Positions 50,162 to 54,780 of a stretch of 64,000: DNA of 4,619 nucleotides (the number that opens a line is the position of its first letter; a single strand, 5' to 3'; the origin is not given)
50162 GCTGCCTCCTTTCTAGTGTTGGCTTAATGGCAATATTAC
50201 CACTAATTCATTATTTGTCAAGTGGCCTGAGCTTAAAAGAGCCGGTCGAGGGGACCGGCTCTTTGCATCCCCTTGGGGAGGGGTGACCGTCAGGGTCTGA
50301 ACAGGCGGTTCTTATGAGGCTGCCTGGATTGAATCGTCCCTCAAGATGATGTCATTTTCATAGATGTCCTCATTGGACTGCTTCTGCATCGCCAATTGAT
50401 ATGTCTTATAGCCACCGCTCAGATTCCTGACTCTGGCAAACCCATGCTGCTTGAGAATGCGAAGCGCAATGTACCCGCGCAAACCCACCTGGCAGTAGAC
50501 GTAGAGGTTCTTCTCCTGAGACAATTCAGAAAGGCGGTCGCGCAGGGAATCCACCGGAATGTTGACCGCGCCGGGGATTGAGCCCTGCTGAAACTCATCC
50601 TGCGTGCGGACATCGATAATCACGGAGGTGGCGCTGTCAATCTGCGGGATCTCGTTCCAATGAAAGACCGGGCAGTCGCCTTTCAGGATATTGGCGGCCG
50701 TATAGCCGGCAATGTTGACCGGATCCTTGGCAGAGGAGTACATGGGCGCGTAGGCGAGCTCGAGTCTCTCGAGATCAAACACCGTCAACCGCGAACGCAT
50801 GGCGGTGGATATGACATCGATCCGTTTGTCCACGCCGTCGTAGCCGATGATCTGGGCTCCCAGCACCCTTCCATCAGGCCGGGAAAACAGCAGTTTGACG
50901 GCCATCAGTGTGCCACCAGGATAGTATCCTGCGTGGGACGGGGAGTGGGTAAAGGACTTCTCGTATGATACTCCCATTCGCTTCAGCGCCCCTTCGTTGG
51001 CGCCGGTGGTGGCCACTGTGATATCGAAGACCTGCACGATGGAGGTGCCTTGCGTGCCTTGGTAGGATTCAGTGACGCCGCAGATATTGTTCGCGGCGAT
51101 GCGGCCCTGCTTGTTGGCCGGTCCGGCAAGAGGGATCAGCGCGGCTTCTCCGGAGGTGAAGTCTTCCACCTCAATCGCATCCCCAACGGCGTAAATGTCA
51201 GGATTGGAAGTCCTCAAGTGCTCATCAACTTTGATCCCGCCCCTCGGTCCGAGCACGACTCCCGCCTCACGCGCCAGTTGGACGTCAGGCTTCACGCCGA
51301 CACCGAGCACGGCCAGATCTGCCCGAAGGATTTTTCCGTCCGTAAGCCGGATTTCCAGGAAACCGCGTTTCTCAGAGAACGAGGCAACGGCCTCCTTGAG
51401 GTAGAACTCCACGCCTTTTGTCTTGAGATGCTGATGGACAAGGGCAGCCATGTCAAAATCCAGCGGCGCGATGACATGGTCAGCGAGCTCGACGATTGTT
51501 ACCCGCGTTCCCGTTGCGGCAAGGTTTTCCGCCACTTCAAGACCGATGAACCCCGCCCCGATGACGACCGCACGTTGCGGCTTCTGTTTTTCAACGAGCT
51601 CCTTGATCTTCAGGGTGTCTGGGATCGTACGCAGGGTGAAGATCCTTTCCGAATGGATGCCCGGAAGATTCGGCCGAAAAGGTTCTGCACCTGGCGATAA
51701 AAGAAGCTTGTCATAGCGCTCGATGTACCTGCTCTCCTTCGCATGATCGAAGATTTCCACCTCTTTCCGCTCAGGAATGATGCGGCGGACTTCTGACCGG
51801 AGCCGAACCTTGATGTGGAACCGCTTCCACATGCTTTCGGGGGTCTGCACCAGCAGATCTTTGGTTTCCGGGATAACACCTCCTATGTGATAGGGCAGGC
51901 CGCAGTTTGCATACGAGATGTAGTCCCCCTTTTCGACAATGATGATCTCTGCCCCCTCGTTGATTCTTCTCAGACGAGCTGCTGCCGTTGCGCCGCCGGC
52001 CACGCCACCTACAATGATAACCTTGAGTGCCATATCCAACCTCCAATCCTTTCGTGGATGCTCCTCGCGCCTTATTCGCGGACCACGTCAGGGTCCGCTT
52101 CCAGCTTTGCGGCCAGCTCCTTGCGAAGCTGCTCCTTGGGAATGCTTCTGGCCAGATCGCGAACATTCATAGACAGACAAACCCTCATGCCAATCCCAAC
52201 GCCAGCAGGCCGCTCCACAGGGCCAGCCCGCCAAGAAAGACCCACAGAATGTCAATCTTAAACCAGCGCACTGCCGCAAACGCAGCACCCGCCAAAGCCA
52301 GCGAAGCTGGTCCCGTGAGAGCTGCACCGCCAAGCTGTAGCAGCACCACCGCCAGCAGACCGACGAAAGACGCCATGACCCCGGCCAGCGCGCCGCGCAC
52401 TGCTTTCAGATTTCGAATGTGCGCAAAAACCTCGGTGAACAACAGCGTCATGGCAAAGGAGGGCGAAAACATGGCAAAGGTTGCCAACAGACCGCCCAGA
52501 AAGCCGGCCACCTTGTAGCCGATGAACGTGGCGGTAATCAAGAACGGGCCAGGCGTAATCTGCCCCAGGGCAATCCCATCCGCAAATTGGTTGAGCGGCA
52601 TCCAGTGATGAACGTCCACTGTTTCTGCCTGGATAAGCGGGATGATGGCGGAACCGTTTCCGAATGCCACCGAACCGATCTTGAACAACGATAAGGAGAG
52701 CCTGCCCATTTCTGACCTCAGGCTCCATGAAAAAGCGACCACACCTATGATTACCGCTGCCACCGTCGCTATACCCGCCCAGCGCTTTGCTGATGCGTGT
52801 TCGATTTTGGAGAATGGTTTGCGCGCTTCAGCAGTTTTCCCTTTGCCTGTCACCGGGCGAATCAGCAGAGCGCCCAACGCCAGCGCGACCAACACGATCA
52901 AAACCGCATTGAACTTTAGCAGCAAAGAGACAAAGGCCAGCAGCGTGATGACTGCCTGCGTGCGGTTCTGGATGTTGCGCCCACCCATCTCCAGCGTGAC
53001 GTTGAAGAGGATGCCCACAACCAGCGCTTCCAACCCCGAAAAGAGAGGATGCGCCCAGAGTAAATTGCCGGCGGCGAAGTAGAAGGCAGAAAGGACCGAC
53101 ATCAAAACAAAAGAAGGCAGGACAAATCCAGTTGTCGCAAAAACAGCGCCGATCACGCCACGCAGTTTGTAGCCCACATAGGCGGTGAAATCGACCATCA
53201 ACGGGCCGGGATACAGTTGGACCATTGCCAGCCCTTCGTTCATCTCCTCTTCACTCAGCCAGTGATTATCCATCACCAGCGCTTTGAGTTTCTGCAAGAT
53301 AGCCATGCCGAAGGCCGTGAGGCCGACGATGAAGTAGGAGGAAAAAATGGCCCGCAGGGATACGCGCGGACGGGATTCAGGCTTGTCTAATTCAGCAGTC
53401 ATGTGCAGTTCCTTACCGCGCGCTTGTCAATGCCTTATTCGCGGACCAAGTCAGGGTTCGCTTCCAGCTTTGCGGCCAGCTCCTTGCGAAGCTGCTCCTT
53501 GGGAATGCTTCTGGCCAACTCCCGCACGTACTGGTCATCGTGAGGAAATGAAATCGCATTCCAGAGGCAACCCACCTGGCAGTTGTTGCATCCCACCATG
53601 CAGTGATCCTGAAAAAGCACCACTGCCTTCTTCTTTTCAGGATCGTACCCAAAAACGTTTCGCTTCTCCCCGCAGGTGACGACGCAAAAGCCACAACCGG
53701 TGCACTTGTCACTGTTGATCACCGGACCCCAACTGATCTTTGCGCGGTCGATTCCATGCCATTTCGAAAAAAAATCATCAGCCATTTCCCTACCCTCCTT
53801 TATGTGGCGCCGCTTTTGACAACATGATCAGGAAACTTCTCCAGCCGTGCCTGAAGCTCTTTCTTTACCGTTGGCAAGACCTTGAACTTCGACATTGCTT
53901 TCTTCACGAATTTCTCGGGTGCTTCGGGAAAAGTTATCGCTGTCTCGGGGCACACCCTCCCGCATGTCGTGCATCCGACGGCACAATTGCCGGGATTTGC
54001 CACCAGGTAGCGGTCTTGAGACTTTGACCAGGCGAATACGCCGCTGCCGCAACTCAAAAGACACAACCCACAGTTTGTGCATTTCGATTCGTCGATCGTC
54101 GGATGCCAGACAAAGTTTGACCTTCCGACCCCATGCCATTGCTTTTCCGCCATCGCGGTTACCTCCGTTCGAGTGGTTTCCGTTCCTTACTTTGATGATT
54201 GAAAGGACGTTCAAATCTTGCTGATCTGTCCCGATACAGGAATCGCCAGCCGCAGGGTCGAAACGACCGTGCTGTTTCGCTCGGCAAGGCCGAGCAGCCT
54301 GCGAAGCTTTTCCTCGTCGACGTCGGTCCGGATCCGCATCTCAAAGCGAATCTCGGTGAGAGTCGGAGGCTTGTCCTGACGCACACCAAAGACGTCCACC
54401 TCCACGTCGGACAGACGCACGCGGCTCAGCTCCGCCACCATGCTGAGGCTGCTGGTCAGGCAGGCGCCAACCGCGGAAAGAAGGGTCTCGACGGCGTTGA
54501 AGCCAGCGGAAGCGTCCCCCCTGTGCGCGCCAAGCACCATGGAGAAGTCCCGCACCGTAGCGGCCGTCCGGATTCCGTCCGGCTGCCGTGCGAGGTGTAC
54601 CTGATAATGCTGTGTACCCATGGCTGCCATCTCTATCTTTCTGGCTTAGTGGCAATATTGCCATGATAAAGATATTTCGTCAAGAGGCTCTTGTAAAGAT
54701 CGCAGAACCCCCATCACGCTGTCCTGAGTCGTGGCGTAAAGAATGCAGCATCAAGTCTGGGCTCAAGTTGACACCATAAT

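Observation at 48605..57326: One promoter-operator module occurs four times and ties an ArsR-family gene to three stress operons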

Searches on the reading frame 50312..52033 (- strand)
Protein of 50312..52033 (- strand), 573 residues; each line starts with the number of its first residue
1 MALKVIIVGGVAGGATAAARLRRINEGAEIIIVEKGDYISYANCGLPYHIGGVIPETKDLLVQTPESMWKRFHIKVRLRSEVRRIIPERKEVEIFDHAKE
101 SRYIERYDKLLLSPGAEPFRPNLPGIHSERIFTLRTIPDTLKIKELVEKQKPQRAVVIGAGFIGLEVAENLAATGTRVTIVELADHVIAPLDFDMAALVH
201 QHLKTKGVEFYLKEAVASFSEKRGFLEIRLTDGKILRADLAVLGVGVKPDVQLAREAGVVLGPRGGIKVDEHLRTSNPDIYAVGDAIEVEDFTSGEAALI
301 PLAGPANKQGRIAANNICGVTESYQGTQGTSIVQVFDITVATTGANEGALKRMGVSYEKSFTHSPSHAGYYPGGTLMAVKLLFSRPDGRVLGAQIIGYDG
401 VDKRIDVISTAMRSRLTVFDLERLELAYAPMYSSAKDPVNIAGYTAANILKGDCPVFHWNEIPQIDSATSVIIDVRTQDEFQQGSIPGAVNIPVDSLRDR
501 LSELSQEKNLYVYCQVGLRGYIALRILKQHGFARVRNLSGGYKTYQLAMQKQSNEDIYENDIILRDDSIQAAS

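Call 9: search_protein_families(library=pfam, proteins=[window:50312-52033:-], max_evalue=0.01)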
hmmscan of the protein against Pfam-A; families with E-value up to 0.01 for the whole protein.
window:50312-52033:- (573 aa): 14 families
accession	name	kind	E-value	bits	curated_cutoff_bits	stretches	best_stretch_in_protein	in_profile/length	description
PF07992.20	Pyr_redox_2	-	3.3e-59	201.1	26.1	1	4-294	2-278/291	Pyridine nucleotide-disulphide oxidoreductase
PF00581.25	Rhodanese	-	7.1e-19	68.6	22.2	1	466-546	10-100/102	Rhodanese-like domain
PF00070.33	Pyr_redox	-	3.9e-17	63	22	1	154-223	1-70/82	Pyridine nucleotide-disulphide oxidoreductase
PF02852.28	Pyr_redox_dim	-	6.2e-14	52.6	25.3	1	333-434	4-104/110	Pyridine nucleotide-disulphide oxidoreductase, dimerisation domain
PF13738.12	Pyr_redox_3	-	1.4e-08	34.8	30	1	69-284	91-305/305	Pyridine nucleotide-disulphide oxidoreductase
PF01266.30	DAO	-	2.9e-07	30.8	27.9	0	155-182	2-29/353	FAD dependent oxidoreductase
PF13450.12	NAD_binding_8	-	3.5e-07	30.8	21.9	0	157-187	1-31/68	NAD(P)-binding Rossmann-like domain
PF03486.20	HI0933_like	-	0.00017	21.5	50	0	154-186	2-34/244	HI0933-like protein Rossmann domain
PF03721.20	UDPG_MGDP_dh_N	-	0.00069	19.7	27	1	154-205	2-53/187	UDP-glucose/GDP-mannose dehydrogenase family, NAD binding domain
PF05834.18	Lycopene_cycl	-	0.00074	19.1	23.4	0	156-190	3-39/380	Lycopene cyclase protein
PF02737.24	3HCDH_N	-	0.0022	18.4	22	1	156-189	3-36/180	3-hydroxyacyl-CoA dehydrogenase, NAD binding domain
PF00890.30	FAD_binding_2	-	0.0028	17.4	20.4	0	5-39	2-34/414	FAD binding domain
PF06690.17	HcgC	-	0.0074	16.3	31.4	0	143-193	32-83/248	FeGP cofactor biosynthesis protein, methyltransferase HcgC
PF13454.12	NAD_binding_9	-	0.0083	16.5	21.8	0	156-182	1-31/155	FAD-NAD(P)-binding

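Call 24: search_protein_families(library=ncbifam, proteins=[window:50312-52033:-], max_evalue=0.01)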
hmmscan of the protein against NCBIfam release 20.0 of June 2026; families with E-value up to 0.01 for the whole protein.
window:50312-52033:- (573 aa): 96 families (the best 25 are shown)
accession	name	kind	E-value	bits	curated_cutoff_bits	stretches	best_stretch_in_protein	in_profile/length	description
TIGR03385.1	CoA_CoA_reduc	equivalog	2.6e-146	487.9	578.8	1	4-443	1-439/439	CoA-disulfide reductase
NF007123.0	PRK09564.1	equivalog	1.1e-110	370.3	458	1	4-446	2-443/444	CoA-disulfide reductase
NF010037.0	PRK13512.1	equivalog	4.2e-106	355.5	394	1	4-446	3-437/438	CoA-disulfide reductase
NF046103.1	NOXase_Strep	equivalog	6.3e-65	219.9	600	1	4-445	1-440/442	H2O-forming NADH oxidase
NF045765.1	PhenlGlyoxDHPadH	equivalog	1.8e-49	168.8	475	1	4-330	4-322/416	NADH-dependent phenylglyoxylate dehydrogenase subunit epsilon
TIGR02374.1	nitri_red_nirB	equivalog_domain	3.1e-48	164.8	578.35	1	64-350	59-335/794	nitrite reductase large subunit NirB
NF042949.2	3PPDioc_HcaD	equivalog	1.4e-46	159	450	1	4-323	3-311/386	3-phenylpropionate/cinnamic acid dioxygenase ferredoxin--NAD(+) reductase subunit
TIGR01350.1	lipoamide_DH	equivalog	5e-42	144.2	408.8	1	88-424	115-436/461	dihydrolipoyl dehydrogenase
NF007286.0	PRK09754.1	equivalog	2.8e-41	141.6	447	1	5-321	6-310/400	phenylpropionate dioxygenase ferredoxin reductase subunit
NF003437.0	PRK04965.1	equivalog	2.9e-40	138.4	392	1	2-290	2-278/378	NADH:flavorubredoxin reductase NorW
TIGR02053.1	MerA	equivalog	5.4e-38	131.2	454.45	1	100-431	123-442/465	mercury(II) reductase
NF003585.0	PRK05249.1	equivalog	1.6e-34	119.3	465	1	86-400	119-416/464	Si-specific NAD(P)(+) transhydrogenase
NF004943.0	PRK06292.2-1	equivalog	7.1e-34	117.3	432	1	78-426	105-439/456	dihydrolipoyl dehydrogenase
NF041682.1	ant_diox_AndAa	equivalog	7.3e-32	110.5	650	1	5-327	6-319/406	anthranilate 1,2-dioxygenase system ferredoxin--NAD(+) reductase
NF011565.0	PRK14989.1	subfamily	1.7e-31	109.1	883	1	64-350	64-340/847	nitrite reductase large subunit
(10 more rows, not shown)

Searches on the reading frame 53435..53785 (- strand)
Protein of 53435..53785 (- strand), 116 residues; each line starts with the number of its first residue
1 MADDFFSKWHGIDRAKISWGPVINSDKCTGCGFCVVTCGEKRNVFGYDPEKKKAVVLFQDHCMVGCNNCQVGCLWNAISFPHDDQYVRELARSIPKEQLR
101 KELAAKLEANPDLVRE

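Call 9: search_protein_families(library=pfam, proteins=[window:53435-53785:-], max_evalue=0.01)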
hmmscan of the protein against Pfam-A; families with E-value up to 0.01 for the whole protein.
window:53435-53785:- (116 aa): 7 families
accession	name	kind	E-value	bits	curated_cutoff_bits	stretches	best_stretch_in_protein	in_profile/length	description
PF12797.12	Fer4_2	-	5e-07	29.7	24.5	1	19-38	1-20/22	4Fe-4S binding domain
PF12838.12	Fer4_7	-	1.4e-06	29.1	27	1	27-77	1-52/52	4Fe-4S dicluster domain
PF14697.11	Fer4_21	-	4.4e-06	27.2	35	1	22-77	2-56/59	4Fe-4S dicluster domain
PF12837.12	Fer4_6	-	1.4e-05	25.2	25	1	21-39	2-20/24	4Fe-4S binding domain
PF00037.32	Fer4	-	8.5e-05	22.7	21.1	1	21-38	1-18/24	4Fe-4S binding domain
PF13237.11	Fer4_10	-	0.0018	18.6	25.5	0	21-73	2-52/53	4Fe-4S dicluster domain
PF12800.12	Fer4_4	-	0.0089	16.8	24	1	26-39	2-15/17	4Fe-4S binding domain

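Call 24: search_protein_families(library=ncbifam, proteins=[window:53435-53785:-], max_evalue=0.01)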
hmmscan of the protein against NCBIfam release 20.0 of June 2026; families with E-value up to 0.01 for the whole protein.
window:53435-53785:- (116 aa): 33 families (the best 25 are shown)
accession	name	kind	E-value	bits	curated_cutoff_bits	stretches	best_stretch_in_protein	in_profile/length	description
NF040864.1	HgcB_ferredoxin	equivalog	1.6e-07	31.1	99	1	23-79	11-62/93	mercury methylation ferredoxin HgcB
NF043039.1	HgcAB_like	equivalog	5.7e-07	29.4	285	1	21-78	295-349/350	HgcAB-like fusion protein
NF006221.0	PRK08348.1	subfamily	3.3e-06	26.8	124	1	23-82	41-96/136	NADH-plastoquinone oxidoreductase subunit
TIGR02179.1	PorD_KorD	subfamily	5.2e-06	26.5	60.05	1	20-80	19-74/78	2-oxoacid:acceptor oxidoreductase, delta subunit, pyruvate/2-ketoisovalerate family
TIGR04395.1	cutC_activ_rSAM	equivalog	5.2e-06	25.9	360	1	23-97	51-122/309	choline TMA-lyase-activating enzyme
NF006183.0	PRK08318.1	equivalog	5.5e-06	25.4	335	1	7-80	324-397/422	NAD-dependent dihydropyrimidine dehydrogenase subunit PreA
NF043069.1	T4HPD_activ_SAM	equivalog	6.7e-06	25.7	425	1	23-99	48-118/299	trans-4-hydroxy-L-proline dehydratase activase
NF041782.1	mnquin_red_QrcC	equivalog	7.1e-06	25.9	400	1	19-50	1-32/239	menaquinone reductase iron-sulfur cluster-binding subunit QrcC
NF005505.0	PRK07118.1-4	equivalog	1.2e-05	25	378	1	21-75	166-220/265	Fe-S cluster domain-containing protein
NF045797.1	DsrO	equivalog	1.6e-05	24.4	200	1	52-86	124-158/235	sulfate reduction electron transfer complex DsrMKJOP subunit DsrO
NF045874.1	Vhu_polyferre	exception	1.6e-05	23.8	600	1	16-79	118-175/381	F420-non-reducing hydrogenase associated-polyferredoxin VhuB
NF041836.1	rnfB_Methano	equivalog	1.7e-05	24.4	445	1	21-75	166-220/265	Rnf electron transport complex subunit RnfB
NF042909.1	FMH_DH_FwdF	exception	2.1e-05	23.8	375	1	16-89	215-285/336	tungsten-dependent formylmethanofuran dehydrogenase subunit FwdF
TIGR02494.1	PFLE_PFLC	subfamily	4.2e-05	23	174.35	1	24-98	46-117/293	glycyl-radical enzyme activating protein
NF005503.0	PRK07118.1-2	equivalog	5e-05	22.7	252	1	21-74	162-215/292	RnfABCDGE type electron transport complex subunit B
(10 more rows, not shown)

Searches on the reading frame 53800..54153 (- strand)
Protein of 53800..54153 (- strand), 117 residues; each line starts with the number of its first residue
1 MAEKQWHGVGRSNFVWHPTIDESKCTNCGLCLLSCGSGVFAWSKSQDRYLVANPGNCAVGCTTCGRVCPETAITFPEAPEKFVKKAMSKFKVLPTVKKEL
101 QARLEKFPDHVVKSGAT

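Call 9: search_protein_families(library=pfam, proteins=[window:53800-54153:-], max_evalue=0.01)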
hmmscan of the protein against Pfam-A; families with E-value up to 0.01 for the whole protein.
window:53800-54153:- (117 aa): 9 families
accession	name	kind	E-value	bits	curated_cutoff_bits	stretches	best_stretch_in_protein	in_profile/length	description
PF14697.11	Fer4_21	-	1.7e-09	38.1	35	1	19-74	2-58/59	4Fe-4S dicluster domain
PF12838.12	Fer4_7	-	2.8e-09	37.7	27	2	24-71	1-51/52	4Fe-4S dicluster domain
PF12837.12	Fer4_6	-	8.2e-08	32.3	25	1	17-39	1-23/24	4Fe-4S binding domain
PF12797.12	Fer4_2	-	9.7e-08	31.9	24.5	1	16-35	1-20/22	4Fe-4S binding domain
PF00037.32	Fer4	-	7.1e-07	29.2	21.1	1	18-37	1-20/24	4Fe-4S binding domain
PF13187.11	Fer4_9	-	5.9e-06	26.6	27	1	24-73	1-52/52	4Fe-4S dicluster domain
PF13237.11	Fer4_10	-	5.4e-05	23.5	25.5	1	18-69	2-53/53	4Fe-4S dicluster domain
PF13484.11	Fer4_16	-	0.00024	22.2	30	0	59-84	3-26/66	4Fe-4S double cluster binding domain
PF13534.11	Fer4_17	-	0.00046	21.1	22.2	0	24-38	45-59/61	4Fe-4S dicluster domain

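Call 24: search_protein_families(library=ncbifam, proteins=[window:53800-54153:-], max_evalue=0.01)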
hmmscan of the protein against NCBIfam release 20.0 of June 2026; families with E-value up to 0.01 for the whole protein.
window:53800-54153:- (117 aa): 47 families (the best 25 are shown)
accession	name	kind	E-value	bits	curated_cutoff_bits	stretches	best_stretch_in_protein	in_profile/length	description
NF006183.0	PRK08318.1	equivalog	2.4e-09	36.5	335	1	13-85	332-406/422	NAD-dependent dihydropyrimidine dehydrogenase subunit PreA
NF007205.0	PRK09626.1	equivalog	6.9e-09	35.7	93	1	20-85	14-84/105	2-oxoglutarate-acceptor oxidoreductase subunit OorD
NF043039.1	HgcAB_like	equivalog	3.4e-08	33.5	285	1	15-73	292-349/350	HgcAB-like fusion protein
TIGR02179.1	PorD_KorD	subfamily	3.7e-08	33.4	60.05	1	15-75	17-74/78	2-oxoacid:acceptor oxidoreductase, delta subunit, pyruvate/2-ketoisovalerate family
NF042909.1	FMH_DH_FwdF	exception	1.8e-07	30.6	375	1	19-86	221-287/336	tungsten-dependent formylmethanofuran dehydrogenase subunit FwdF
NF040864.1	HgcB_ferredoxin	equivalog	1.9e-07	30.8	99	1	20-74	11-62/93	mercury methylation ferredoxin HgcB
NF040684.1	PorD_Arch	equivalog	2.7e-07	30.6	120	1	15-74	24-80/85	pyruvate synthase subunit PorD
TIGR02936.1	fdxN_nitrog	equivalog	3.5e-07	30.3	80.55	1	18-75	16-89/91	ferredoxin III, nif-specific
NF042987.1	OGOR_delta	exception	5e-07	29.8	125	1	6-74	15-86/89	2-oxoglutarate ferredoxin oxidoreductase subunit delta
NF006221.0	PRK08348.1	subfamily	2.7e-06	27.1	124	1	20-76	41-95/136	NADH-plastoquinone oxidoreductase subunit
TIGR04395.1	cutC_activ_rSAM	equivalog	3.5e-06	26.5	360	1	20-75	51-105/309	choline TMA-lyase-activating enzyme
NF045790.1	OxalOxreddelta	equivalog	4.4e-06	26.1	230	1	16-74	253-307/316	oxalate oxidoreductase subunit delta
NF004543.0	PRK05888.2-5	equivalog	1e-05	25.1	243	1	5-44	79-119/217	NADH-quinone oxidoreductase subunit NuoI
TIGR01971.1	NuoI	subfamily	1.7e-05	24.4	113.05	1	57-92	43-78/121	NADH-quinone oxidoreductase, chain I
NF041891.1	hdrA_Methbact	equivalog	1.8e-05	23.2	1300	1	19-109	568-651/762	ferredoxin:CoB-CoM heterodisulfide reductase subunit HdrA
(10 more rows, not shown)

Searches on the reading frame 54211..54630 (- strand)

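Call 9: search_protein_families(library=pfam, proteins=[window:54211-54630:-], max_evalue=0.01)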
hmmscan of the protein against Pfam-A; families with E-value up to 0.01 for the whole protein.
window:54211-54630:- (139 aa): 1 family
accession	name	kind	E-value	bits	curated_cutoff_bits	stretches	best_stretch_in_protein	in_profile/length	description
PF02566.24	OsmC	-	1.9e-16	60.7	27.5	1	41-132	4-97/100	OsmC-like protein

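Call 24: search_protein_families(library=ncbifam, proteins=[window:54211-54630:-], max_evalue=0.01)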
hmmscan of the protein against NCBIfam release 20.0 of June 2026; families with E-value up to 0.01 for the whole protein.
window:54211-54630:- (139 aa): 2 families
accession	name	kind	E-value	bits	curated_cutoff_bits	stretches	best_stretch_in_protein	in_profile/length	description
NF041052.1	OsmC_like_Se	domain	4.4e-08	33.2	95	1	50-136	46-140/144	OsmC-related (seleno)protein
TIGR03563.1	perox_SACOL1771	subfamily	0.0095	15.9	166.15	0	40-127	37-131/138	SACOL1771 family peroxiredoxin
